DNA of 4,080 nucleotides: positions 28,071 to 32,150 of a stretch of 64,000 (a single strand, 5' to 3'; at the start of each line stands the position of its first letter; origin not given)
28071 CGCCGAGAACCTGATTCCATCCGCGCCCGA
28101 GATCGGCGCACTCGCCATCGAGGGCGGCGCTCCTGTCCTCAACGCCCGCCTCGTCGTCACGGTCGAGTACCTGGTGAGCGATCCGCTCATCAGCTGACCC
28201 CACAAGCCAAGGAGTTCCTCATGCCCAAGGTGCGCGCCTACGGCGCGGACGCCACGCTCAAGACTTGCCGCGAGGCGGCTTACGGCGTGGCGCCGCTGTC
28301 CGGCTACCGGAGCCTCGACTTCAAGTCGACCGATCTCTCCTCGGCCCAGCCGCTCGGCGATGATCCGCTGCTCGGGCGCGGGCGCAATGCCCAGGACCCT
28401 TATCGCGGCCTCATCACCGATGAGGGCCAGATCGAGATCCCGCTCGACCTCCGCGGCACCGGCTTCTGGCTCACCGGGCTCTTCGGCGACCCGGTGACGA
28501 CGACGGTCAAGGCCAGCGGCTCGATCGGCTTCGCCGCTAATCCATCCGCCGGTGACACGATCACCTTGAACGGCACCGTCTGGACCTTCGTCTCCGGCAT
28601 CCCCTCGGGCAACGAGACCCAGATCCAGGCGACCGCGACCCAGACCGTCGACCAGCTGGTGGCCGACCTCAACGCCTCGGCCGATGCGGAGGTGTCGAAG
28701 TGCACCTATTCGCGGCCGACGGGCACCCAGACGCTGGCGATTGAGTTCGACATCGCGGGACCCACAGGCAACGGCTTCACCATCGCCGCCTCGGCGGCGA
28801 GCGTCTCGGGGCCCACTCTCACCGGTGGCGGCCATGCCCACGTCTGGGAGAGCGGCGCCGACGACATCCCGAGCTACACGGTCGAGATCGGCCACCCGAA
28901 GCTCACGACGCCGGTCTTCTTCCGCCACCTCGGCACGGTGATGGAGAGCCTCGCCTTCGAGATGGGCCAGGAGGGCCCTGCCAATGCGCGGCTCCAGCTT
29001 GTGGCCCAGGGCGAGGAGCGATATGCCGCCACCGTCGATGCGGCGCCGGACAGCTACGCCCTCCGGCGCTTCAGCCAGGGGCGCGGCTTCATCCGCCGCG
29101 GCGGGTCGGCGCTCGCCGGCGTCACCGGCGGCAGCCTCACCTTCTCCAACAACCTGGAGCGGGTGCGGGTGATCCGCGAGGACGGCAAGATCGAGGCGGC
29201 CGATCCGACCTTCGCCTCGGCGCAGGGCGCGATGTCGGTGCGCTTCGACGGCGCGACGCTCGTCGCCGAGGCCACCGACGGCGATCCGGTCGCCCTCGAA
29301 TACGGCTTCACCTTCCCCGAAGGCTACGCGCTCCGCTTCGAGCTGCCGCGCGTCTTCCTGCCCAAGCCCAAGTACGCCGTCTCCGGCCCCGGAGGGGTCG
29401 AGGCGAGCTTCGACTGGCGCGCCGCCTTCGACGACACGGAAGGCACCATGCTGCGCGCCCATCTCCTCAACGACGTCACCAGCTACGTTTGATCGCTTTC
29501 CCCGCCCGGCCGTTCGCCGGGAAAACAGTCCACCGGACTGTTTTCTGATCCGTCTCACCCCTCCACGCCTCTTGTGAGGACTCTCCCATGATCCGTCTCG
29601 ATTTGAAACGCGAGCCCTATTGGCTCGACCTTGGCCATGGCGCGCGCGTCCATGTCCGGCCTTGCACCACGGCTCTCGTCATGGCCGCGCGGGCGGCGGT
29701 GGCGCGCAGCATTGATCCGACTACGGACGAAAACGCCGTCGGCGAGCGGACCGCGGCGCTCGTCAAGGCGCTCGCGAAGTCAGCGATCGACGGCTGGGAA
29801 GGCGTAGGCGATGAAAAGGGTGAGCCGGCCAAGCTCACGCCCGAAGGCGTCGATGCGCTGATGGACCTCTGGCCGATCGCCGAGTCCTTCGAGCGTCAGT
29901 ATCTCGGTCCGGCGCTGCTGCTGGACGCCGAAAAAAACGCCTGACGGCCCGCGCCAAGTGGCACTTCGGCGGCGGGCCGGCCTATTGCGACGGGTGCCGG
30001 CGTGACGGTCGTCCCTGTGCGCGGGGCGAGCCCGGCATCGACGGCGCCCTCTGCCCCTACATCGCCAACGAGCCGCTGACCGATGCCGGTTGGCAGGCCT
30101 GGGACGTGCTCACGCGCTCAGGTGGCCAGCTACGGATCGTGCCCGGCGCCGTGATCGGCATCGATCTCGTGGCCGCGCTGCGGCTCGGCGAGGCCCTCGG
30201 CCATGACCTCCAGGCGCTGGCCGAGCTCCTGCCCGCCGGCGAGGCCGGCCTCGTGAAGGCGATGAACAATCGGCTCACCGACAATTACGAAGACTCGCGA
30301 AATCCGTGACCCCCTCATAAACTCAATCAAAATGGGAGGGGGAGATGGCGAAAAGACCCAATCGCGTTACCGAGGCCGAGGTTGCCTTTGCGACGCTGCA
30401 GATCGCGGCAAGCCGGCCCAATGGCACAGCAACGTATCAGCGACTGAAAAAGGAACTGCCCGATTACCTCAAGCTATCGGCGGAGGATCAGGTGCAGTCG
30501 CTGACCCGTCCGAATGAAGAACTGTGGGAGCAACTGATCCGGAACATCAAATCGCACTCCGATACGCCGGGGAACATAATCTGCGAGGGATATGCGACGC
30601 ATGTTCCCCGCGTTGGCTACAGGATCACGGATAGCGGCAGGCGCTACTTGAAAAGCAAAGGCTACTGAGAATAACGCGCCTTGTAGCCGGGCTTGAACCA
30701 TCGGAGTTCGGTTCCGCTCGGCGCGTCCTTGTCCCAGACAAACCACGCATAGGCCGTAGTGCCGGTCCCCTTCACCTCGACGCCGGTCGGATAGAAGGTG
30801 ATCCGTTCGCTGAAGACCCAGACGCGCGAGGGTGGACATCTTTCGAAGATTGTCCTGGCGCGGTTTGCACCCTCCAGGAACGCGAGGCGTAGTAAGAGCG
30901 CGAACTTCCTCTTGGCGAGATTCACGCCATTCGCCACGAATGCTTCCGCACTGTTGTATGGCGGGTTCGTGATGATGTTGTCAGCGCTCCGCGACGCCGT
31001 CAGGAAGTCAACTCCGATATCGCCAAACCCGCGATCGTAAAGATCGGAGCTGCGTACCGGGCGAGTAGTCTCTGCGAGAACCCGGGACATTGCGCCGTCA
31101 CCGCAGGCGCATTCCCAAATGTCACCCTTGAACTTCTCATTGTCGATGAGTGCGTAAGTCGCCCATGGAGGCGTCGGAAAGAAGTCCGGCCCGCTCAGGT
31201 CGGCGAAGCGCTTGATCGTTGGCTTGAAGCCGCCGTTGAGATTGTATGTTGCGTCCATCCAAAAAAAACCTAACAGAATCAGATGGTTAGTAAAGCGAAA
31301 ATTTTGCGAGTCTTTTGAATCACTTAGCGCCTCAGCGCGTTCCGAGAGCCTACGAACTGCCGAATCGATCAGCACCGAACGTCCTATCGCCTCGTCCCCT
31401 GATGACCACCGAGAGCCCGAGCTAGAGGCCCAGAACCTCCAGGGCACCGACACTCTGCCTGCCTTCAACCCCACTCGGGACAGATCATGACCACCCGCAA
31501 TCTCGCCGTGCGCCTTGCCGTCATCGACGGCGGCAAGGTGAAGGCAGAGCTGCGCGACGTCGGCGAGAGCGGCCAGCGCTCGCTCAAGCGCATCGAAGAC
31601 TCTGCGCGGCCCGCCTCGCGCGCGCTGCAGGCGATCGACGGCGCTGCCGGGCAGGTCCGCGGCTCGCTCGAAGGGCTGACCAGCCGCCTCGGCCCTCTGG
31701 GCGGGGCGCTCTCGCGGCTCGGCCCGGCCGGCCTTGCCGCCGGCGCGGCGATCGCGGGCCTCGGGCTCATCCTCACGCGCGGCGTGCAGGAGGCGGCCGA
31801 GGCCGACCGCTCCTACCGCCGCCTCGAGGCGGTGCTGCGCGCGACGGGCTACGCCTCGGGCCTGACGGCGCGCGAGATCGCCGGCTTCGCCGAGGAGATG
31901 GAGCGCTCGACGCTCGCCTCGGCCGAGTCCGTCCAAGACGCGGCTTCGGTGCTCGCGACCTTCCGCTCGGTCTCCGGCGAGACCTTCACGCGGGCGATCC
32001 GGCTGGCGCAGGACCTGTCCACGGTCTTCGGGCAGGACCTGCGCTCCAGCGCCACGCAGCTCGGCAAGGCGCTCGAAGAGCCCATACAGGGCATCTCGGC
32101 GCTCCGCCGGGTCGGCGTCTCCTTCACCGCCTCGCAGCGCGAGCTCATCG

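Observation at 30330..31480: Low-GC moron between the chaperone and tape measure: standalone Mrr_N-like wHTH protein convergent with a minimal N6-adenine methyltransferase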

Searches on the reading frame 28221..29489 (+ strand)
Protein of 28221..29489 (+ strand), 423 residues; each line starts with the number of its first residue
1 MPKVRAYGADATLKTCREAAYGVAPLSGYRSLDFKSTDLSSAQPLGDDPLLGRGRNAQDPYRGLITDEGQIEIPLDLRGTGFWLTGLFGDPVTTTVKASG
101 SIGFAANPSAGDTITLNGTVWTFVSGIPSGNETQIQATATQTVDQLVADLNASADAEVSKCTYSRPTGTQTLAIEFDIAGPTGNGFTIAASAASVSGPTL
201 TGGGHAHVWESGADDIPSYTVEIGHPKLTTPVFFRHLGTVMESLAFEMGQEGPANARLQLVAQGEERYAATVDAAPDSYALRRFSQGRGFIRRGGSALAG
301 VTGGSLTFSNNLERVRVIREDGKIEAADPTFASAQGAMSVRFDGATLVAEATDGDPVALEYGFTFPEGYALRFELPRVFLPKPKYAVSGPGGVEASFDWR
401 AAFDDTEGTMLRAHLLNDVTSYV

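Call 57: search_protein_families(library=pfam, proteins=[window:28221-29489:+], max_evalue=0.001)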
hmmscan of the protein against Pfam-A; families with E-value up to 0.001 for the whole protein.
window:28221-29489:+ (423 aa): 1 family
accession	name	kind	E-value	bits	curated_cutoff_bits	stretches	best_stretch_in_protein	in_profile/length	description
PF18906.5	Phage_tube_2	-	2.7e-46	158.8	27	1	8-401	1-266/266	Phage tail tube protein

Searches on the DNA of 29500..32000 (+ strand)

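Call 20: search_dna_similar(query=window:30300-31500:+, collection=phages, mode=distant)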
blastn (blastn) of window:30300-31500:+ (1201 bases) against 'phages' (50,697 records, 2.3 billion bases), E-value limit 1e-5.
No match.

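Call 77: search_rna_families(source=window, start=29500, end=32000, threshold=evalue, max_evalue=1)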
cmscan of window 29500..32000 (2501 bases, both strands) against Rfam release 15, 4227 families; matches with E-value up to 1: 2.
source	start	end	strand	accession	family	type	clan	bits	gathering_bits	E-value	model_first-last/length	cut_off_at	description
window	29510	29551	+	RF02604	BASRCI153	Gene; sRNA;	-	27.5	137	0.00066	28-68/214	no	Brucella sRNA CI153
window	30050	30091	-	RF01543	TB11Cs5H2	Gene; snRNA; snoRNA; HACA-box;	-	21.5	47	0.13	1-68/68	no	Trypanosomatid snoRNA TB11Cs5H2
